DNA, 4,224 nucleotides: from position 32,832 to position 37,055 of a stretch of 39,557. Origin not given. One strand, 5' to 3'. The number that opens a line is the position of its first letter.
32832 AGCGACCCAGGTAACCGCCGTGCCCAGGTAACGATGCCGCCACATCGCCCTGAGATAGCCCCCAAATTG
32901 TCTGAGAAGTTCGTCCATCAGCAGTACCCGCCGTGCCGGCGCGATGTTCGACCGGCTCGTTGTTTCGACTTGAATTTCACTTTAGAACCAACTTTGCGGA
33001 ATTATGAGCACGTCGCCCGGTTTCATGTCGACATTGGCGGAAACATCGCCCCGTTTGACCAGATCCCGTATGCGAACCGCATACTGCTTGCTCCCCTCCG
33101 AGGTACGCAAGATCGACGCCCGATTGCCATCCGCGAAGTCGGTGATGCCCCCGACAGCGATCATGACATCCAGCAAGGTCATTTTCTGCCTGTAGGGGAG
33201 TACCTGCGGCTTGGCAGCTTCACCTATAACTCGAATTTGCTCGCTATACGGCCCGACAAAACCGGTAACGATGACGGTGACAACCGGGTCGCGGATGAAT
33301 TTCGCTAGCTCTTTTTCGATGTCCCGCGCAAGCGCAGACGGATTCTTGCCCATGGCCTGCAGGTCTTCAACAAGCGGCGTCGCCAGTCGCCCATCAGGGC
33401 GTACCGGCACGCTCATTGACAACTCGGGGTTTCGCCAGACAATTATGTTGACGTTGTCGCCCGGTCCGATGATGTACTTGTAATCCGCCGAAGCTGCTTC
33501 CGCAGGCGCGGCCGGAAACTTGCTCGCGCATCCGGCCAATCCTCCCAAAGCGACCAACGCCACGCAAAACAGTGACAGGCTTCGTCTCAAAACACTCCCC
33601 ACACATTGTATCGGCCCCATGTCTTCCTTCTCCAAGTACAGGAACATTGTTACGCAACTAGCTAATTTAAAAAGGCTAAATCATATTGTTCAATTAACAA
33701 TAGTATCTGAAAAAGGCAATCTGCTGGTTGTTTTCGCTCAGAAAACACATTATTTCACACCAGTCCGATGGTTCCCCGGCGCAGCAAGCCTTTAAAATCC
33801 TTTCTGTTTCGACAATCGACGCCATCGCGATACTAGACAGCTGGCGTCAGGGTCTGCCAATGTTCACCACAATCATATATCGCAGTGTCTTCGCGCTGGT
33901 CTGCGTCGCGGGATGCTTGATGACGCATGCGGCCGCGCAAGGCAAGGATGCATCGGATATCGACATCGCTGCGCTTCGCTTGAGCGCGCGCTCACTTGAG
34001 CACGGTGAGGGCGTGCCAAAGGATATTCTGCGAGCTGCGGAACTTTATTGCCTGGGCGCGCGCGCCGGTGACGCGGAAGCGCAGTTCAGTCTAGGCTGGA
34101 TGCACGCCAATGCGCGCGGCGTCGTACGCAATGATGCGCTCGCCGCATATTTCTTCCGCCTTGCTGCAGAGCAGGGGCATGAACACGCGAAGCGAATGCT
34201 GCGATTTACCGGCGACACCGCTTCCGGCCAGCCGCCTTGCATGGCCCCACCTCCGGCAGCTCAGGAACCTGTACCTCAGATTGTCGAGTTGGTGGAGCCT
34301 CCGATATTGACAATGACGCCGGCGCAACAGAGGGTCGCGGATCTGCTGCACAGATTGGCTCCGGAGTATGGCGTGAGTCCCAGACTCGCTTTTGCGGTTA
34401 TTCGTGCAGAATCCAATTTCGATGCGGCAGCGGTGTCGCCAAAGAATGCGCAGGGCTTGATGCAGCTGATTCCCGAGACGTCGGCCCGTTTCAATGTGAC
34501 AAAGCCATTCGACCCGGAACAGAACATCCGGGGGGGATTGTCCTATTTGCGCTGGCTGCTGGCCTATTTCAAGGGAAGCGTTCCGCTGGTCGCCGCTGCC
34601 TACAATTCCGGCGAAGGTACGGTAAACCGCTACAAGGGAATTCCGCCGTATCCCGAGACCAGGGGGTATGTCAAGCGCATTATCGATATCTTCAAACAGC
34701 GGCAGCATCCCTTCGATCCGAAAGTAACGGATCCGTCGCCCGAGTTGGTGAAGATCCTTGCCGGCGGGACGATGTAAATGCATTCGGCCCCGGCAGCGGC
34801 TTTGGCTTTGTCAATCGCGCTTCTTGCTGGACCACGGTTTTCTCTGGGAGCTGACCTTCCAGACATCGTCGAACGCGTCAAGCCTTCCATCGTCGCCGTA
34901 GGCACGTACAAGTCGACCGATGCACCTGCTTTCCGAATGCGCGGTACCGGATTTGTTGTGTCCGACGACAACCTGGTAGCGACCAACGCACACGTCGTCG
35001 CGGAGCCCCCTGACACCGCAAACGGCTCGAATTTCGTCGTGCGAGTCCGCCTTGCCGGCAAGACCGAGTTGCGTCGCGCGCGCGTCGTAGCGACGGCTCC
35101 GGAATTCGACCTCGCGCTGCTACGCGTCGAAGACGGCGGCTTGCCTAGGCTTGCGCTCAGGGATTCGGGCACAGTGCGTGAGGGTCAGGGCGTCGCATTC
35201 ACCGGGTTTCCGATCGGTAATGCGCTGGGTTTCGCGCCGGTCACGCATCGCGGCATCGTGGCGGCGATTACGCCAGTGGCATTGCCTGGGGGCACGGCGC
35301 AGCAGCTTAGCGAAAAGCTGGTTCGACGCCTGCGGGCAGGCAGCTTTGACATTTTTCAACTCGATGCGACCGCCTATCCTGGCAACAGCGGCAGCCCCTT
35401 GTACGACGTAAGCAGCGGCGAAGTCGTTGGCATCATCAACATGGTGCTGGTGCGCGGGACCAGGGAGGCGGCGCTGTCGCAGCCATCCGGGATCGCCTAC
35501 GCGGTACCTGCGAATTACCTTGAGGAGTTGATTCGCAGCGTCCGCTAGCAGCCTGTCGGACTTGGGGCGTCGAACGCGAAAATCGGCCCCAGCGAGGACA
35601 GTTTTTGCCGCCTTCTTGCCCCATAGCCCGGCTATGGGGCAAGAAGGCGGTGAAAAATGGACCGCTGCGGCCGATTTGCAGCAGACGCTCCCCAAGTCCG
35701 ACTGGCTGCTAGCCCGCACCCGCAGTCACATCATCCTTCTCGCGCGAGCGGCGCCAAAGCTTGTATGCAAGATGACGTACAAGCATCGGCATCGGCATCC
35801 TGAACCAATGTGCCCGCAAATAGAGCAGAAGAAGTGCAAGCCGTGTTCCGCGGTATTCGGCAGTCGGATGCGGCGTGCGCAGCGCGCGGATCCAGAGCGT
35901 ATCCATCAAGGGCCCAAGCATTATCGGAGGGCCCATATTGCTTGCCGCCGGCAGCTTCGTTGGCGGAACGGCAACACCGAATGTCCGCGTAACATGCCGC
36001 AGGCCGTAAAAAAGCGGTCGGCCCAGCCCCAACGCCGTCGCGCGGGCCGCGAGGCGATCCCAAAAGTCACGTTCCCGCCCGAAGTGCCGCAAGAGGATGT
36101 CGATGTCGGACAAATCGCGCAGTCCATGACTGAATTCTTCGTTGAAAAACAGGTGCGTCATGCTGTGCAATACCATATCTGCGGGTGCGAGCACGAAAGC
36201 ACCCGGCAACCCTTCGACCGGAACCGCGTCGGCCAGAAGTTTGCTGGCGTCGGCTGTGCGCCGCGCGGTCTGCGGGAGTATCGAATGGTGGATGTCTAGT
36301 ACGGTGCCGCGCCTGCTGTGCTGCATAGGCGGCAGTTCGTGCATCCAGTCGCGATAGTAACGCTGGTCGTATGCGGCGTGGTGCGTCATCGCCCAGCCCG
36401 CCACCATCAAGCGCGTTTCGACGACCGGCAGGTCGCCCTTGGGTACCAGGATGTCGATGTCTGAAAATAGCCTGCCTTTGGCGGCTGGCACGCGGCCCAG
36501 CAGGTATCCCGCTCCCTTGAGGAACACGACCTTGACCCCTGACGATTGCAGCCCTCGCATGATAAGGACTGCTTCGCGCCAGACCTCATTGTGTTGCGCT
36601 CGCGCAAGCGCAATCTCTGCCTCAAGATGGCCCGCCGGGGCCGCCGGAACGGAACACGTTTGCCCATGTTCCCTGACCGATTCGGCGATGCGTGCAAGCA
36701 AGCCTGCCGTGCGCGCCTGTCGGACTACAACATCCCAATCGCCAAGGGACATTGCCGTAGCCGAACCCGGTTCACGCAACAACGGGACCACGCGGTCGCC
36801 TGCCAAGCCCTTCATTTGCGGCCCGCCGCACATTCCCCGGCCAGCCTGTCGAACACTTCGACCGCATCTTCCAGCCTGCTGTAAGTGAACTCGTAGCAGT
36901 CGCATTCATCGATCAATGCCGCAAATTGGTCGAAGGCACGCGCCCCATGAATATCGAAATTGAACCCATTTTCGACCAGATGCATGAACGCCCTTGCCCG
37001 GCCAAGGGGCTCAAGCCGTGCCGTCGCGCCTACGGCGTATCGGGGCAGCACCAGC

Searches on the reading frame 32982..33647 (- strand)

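Call 7: search_protein_families(library=ncbifam, proteins=[window:32982-33647:-], max_evalue=0.00001)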
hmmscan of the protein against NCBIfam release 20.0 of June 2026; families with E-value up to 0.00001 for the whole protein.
window:32982-33647:- (221 aa): 4 families
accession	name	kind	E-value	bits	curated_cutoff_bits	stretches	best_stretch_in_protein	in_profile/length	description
TIGR03027.2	pepcterm_export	equivalog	1.3e-71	239.7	180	1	57-221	2-169/169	XrtA/PEP-CTERM system exopolysaccharide export protein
NF041843.1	EpsY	equivalog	2.3e-28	98.9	320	1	51-216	46-210/211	exopolysaccharide export protein EpsY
NF011658.0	PRK15078.1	subfamily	1.1e-20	73.7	333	1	51-218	78-251/380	polysaccharide export protein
TIGR03028.1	EpsE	equivalog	1.7e-19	70.1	262.65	1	58-216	2-159/239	polysaccharide export protein EpsE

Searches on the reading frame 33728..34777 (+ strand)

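Call 7: search_protein_families(library=ncbifam, proteins=[window:33728-34777:+], max_evalue=0.00001)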
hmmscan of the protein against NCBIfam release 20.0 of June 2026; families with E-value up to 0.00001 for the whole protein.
window:33728-34777:+ (349 aa): 5 families
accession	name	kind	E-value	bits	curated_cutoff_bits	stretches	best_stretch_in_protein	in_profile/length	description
NF047373.1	BB0259_flg_lyt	exception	1.4e-22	80.3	234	1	205-319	550-682/705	flagellar assembly lytic transglycosylase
NF008112.0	PRK10859.1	equivalog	1.3e-11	43.6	354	1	219-297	304-388/483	membrane-bound lytic murein transglycosylase MltF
NF008631.0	PRK11619.1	equivalog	1.7e-10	39.9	536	1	206-318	482-617/644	murein transglycosylase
NF008670.0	PRK11671.1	equivalog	2e-09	37.1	375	1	202-301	191-308/359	membrane-bound lytic murein transglycosylase MltC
NF008050.0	PRK10783.1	equivalog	2.7e-07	29.3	508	1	227-300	127-206/457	murein transglycosylase D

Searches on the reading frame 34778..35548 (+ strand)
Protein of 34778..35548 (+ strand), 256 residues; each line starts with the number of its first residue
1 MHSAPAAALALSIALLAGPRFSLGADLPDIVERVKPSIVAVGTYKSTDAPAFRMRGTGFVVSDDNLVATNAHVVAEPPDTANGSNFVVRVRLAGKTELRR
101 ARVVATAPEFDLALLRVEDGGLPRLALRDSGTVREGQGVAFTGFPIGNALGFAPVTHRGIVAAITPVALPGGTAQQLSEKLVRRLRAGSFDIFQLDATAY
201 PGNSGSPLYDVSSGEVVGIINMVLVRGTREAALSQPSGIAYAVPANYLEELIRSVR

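Call 53: search_protein_families(library=pfam, proteins=[window:34778-35548:+], max_evalue=0.0001)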
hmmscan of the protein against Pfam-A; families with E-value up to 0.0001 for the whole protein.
window:34778-35548:+ (256 aa): 2 families
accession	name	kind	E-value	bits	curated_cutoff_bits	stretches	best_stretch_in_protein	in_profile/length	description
PF13365.12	Trypsin_2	-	2.2e-28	100.2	27.6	1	56-219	1-144/144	Trypsin-like peptidase domain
PF00089.32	Trypsin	-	4.3e-08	33.7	20.6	1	56-225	27-200/220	Trypsin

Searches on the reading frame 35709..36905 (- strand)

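Call 53: search_protein_families(library=pfam, proteins=[window:35709-36905:-], max_evalue=0.0001)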
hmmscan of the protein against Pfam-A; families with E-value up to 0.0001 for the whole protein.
window:35709-36905:- (398 aa): 1 family
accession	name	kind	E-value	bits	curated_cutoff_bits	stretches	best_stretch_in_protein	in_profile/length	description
PF14907.12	NTP_transf_5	-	5.8e-55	187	31.2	1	56-310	4-249/249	Uncharacterised nucleotidyltransferase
